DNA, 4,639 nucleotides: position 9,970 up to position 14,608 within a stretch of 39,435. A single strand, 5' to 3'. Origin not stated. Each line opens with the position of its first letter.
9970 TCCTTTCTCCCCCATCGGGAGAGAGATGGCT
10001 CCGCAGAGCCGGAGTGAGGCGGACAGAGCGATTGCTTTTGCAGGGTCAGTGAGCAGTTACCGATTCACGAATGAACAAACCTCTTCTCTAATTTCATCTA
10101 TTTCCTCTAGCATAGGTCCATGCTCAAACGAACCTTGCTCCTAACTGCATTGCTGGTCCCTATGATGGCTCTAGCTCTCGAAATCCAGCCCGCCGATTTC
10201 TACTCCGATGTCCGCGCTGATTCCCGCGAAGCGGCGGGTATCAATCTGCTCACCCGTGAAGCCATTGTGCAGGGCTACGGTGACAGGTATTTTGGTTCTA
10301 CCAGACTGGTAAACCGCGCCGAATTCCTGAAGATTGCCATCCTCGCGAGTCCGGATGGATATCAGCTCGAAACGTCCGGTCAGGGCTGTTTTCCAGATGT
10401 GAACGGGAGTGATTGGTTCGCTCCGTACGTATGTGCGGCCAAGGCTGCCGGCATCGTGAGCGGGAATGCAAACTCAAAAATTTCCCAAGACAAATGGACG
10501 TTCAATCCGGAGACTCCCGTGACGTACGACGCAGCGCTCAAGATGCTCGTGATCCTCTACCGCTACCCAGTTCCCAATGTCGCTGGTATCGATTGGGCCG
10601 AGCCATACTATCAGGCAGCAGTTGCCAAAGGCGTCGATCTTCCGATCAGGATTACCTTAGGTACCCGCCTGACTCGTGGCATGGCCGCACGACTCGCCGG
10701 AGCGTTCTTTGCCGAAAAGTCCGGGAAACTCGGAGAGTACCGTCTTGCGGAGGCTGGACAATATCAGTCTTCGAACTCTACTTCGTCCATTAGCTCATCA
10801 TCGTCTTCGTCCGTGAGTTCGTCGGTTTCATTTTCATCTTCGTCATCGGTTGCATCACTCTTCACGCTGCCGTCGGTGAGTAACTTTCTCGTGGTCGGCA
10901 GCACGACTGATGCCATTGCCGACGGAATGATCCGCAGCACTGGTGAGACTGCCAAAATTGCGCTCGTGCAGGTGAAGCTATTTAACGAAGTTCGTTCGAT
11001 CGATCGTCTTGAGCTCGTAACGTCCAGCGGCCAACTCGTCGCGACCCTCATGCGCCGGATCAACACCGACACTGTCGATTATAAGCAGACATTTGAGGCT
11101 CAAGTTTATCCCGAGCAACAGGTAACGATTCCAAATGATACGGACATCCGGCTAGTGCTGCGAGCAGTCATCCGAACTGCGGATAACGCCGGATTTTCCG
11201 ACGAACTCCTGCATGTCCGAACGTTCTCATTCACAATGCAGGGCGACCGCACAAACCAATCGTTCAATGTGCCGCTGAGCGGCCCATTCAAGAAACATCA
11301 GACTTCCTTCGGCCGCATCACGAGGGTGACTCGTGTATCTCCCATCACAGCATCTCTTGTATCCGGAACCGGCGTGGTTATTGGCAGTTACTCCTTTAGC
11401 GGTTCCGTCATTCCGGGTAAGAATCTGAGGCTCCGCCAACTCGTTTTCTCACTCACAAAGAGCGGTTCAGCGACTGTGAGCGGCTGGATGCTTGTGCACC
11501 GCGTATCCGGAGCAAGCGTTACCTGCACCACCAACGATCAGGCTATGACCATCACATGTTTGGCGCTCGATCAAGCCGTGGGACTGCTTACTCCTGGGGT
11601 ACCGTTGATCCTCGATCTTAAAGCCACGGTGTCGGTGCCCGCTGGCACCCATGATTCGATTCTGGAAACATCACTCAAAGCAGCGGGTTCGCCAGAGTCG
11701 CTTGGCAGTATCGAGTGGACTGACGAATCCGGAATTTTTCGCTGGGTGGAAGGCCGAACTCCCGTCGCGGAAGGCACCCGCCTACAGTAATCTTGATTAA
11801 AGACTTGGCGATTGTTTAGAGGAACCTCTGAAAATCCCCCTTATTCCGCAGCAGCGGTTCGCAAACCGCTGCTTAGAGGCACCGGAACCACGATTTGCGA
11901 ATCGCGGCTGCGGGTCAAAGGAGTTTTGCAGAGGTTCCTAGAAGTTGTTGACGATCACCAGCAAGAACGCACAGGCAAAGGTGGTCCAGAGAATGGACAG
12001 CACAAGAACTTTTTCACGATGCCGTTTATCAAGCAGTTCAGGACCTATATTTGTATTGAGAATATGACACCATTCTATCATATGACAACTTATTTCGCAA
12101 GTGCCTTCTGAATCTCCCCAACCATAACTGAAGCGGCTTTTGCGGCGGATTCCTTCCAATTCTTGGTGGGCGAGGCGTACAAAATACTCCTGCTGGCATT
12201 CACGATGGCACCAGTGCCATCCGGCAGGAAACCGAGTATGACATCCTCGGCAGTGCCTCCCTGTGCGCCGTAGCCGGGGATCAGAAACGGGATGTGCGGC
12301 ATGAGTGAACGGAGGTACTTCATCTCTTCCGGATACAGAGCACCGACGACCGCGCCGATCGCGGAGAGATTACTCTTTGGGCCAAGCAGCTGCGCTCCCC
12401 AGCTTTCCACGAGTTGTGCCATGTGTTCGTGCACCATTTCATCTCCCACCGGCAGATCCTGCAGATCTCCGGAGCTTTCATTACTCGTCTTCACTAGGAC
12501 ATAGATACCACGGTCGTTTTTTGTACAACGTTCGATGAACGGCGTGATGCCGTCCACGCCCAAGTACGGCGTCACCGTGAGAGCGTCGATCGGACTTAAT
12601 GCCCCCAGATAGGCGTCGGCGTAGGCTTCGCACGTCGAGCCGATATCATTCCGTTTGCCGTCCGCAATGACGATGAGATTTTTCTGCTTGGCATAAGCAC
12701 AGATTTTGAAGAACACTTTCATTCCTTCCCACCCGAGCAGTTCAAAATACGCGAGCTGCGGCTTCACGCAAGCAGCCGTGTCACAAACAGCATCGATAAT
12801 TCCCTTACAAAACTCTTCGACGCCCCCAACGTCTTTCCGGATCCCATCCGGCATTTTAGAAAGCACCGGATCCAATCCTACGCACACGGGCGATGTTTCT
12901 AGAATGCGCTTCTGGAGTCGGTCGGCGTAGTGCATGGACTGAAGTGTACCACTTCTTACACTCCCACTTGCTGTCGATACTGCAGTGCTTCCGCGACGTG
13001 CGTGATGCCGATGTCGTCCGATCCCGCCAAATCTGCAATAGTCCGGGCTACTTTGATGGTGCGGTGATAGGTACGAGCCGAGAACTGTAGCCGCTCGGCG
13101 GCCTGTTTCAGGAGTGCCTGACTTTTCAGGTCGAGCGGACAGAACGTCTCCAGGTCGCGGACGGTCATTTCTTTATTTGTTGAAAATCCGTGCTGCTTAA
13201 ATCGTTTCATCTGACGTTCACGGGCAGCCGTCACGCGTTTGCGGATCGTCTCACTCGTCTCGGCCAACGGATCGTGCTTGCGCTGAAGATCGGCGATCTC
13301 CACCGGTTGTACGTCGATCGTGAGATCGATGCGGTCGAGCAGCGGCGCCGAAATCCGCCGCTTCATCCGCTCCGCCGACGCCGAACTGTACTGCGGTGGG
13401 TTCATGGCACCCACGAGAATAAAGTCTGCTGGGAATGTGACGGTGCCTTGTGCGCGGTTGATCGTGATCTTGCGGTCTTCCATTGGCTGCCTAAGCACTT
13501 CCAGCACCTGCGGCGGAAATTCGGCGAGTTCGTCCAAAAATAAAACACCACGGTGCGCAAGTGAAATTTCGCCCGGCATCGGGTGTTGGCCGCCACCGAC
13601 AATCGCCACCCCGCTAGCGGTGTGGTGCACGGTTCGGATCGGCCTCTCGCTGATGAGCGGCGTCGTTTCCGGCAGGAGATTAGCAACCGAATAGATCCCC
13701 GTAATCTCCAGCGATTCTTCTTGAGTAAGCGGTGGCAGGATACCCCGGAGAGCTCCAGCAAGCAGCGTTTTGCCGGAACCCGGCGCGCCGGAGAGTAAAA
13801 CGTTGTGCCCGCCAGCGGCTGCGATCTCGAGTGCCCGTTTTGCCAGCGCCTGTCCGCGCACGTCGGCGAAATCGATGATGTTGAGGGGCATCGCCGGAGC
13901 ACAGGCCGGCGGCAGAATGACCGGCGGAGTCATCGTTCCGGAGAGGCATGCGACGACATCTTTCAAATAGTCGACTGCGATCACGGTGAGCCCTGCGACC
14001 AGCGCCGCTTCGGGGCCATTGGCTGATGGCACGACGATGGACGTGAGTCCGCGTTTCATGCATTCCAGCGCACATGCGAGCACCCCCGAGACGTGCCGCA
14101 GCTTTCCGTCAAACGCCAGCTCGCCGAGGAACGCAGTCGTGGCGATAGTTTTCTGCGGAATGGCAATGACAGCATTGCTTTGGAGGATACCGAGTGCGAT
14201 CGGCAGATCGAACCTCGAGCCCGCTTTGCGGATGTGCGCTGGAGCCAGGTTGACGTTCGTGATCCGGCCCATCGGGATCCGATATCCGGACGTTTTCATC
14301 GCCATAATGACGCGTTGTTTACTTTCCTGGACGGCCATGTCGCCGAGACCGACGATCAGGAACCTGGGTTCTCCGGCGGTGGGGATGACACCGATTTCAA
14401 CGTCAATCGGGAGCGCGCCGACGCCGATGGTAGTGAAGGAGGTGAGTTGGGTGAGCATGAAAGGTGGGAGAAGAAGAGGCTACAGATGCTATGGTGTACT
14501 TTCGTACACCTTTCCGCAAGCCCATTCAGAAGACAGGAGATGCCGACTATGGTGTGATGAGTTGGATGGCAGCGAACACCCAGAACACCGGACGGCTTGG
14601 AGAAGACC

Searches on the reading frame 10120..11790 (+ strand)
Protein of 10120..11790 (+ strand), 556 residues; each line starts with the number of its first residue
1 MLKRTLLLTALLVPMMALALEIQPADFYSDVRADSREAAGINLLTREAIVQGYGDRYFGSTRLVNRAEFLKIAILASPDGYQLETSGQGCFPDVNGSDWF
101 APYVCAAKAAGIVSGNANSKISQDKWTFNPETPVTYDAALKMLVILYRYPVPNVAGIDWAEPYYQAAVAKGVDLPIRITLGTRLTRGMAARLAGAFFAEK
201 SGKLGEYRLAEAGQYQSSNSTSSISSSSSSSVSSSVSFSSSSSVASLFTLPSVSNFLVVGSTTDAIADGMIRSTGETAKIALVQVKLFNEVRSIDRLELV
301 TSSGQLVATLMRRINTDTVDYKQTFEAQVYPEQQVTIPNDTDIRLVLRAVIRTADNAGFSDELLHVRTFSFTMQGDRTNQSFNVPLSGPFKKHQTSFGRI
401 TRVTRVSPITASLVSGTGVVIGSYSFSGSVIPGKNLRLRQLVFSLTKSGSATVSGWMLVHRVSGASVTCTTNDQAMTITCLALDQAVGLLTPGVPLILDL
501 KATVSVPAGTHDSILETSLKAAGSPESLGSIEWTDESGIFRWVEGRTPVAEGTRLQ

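Call 42: search_protein_families(library=pfam, proteins=[window:10120-11790:+], max_evalue=0.001)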
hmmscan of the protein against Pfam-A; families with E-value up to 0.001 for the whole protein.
window:10120-11790:+ (556 aa): 1 family
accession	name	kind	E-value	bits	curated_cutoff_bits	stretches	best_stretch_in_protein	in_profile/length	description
PF00395.25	SLH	-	6.3e-15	55.3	20.8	2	91-137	2-41/44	S-layer homology domain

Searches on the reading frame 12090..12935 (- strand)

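Call 42: search_protein_families(library=pfam, proteins=[window:12090-12935:-], max_evalue=0.001)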
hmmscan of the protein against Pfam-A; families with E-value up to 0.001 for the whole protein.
window:12090-12935:- (281 aa): 1 family
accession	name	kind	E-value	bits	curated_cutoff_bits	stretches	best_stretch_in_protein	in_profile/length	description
PF00215.30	OMPdecase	-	2e-27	97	27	1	16-256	2-213/221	Orotidine 5'-phosphate decarboxylase / HUMPS family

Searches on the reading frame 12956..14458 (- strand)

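Call 42: search_protein_families(library=pfam, proteins=[window:12956-14458:-], max_evalue=0.001)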
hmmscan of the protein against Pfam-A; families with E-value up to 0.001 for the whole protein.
window:12956-14458:- (500 aa): 9 families
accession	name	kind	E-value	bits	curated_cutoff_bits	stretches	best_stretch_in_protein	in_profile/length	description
PF01078.27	Mg_chelatase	-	3.3e-74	249.2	20.3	1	196-389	1-205/207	Magnesium chelatase, subunit ChlI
PF13541.12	ChlI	-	3e-36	124.4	27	1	27-147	6-121/121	Subunit ChlI of Mg-chelatase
PF13335.12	Mg_chelatase_C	-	1.1e-33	116.1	26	1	400-495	2-94/94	Magnesium chelatase, subunit ChlI C-terminal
PF07728.20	AAA_5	-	2e-11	44.5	22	1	219-368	1-138/139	AAA domain (dynein-related subfamily)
PF00493.29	MCM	-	1.7e-08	34.3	23.3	1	296-382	115-203/224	MCM P-loop domain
PF00158.32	Sigma54_activat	-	3e-07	30.7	20.2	1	290-366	81-155/168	Sigma-54 interaction domain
PF05496.18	RuvB_N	-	5e-06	26.8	27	0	299-379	81-155/159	Holliday junction DNA helicase RuvB P-loop domain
PF13191.12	AAA_16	-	0.0006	20.8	32.6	0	207-238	13-45/167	AAA ATPase domain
PF12775.13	AAA_7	-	0.00069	19.6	25.8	0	317-369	121-173/181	P-loop containing dynein motor region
